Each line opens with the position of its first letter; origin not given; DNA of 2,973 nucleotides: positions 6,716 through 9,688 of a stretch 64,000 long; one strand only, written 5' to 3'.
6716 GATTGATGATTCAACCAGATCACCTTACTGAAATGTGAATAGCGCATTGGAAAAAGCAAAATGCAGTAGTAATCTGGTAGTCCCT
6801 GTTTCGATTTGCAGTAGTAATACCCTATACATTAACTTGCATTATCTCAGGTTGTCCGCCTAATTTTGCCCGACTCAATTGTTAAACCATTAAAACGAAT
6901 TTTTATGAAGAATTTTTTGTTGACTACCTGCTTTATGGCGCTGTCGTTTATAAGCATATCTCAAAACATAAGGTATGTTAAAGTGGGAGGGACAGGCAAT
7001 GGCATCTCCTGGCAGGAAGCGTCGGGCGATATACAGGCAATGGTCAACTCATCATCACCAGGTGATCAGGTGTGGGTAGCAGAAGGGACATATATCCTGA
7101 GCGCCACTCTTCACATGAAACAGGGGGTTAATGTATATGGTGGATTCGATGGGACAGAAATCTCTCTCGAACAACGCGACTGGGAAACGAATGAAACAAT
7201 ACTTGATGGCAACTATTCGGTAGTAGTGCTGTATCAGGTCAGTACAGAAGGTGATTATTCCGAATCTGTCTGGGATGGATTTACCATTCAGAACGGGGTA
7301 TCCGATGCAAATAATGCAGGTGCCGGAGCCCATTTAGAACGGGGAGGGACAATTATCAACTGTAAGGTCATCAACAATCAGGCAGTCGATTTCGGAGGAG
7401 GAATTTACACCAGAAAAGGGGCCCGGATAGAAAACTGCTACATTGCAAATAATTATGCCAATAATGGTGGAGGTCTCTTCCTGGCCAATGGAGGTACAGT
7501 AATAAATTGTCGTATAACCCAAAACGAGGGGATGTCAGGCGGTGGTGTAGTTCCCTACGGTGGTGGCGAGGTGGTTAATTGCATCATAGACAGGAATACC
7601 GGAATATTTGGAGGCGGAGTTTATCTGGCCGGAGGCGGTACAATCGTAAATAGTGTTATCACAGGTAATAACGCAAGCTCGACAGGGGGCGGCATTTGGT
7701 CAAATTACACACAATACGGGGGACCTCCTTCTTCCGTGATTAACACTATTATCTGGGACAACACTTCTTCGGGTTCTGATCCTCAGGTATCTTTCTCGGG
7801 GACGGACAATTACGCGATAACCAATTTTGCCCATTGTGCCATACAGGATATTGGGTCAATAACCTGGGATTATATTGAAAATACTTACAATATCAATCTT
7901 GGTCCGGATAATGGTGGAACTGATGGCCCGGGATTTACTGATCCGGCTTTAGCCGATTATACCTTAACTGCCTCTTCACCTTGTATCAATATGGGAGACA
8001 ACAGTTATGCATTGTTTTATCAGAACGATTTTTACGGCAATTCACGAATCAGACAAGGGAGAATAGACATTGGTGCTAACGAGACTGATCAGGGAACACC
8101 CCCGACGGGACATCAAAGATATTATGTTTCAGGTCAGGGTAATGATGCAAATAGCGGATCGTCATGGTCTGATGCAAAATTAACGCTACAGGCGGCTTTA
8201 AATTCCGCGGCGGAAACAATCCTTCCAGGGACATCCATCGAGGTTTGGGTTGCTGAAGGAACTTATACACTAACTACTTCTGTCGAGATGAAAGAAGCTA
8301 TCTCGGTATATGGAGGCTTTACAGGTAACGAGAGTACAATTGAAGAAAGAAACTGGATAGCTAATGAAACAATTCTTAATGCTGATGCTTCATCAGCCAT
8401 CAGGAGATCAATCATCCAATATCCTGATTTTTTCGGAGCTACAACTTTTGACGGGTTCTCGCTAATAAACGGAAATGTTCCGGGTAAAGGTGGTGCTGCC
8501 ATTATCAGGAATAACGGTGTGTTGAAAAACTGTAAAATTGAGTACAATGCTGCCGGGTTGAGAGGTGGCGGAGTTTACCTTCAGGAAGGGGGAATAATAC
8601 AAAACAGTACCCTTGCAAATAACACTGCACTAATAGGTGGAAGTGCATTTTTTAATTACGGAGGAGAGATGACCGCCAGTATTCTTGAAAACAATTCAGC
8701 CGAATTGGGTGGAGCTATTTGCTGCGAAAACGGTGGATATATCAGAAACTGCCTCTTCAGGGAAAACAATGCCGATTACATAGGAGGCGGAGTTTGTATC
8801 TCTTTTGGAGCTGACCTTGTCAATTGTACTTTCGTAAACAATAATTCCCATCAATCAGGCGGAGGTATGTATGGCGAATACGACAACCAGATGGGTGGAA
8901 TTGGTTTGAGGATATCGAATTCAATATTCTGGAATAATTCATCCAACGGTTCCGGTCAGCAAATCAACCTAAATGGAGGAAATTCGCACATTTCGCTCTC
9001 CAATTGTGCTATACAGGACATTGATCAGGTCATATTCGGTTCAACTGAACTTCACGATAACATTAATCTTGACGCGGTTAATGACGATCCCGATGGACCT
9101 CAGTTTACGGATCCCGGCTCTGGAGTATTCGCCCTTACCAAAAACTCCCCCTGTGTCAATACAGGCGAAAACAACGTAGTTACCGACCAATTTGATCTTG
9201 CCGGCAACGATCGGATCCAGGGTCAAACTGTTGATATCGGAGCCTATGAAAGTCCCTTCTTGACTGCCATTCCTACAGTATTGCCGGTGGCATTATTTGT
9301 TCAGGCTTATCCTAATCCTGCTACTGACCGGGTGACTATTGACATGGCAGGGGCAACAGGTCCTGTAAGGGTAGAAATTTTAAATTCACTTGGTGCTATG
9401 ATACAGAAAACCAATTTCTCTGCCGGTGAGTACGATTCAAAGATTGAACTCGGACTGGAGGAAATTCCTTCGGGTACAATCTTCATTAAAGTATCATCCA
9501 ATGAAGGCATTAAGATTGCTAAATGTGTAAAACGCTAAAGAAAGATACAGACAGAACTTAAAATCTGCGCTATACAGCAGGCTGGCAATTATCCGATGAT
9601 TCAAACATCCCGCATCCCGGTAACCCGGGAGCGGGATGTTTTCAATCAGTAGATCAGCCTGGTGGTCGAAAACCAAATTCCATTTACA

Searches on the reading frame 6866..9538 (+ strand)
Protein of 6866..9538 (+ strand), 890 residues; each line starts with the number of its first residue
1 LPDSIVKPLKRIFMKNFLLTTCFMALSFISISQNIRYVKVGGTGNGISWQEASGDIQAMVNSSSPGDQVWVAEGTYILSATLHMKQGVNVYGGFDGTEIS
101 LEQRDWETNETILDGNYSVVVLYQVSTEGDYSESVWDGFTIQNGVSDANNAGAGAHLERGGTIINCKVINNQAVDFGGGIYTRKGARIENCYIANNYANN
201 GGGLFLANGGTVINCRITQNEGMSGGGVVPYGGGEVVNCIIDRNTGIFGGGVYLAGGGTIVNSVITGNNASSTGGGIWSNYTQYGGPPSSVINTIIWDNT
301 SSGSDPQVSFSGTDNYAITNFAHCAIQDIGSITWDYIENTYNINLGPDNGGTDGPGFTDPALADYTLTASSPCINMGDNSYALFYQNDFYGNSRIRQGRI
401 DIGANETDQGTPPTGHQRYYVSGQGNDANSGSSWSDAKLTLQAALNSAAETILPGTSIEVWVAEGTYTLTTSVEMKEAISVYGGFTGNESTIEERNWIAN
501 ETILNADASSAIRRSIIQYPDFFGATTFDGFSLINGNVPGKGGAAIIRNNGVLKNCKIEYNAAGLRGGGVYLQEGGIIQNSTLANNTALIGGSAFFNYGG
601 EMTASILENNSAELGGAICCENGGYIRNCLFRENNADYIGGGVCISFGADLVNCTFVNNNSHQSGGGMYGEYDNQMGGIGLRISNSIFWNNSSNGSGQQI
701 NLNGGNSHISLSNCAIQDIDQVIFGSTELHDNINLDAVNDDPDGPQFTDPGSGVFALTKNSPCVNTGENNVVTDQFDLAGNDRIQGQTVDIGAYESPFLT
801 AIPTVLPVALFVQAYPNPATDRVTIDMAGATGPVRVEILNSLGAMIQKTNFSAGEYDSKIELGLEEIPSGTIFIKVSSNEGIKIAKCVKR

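Call 14: search_protein_families(library=pfam, proteins=[window:6866-9538:+])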
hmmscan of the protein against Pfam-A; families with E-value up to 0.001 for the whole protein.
window:6866-9538:+ (890 aa): 2 families
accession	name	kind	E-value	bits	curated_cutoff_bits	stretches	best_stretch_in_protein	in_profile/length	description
PF18962.6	Por_Secre_tail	-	8.1e-09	36.1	27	1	815-886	2-72/75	Secretion system C-terminal sorting domain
PF17161.10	DUF5123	-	0.00021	22.8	35.1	0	653-763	5-104/113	Domain of unknown function (DUF5123)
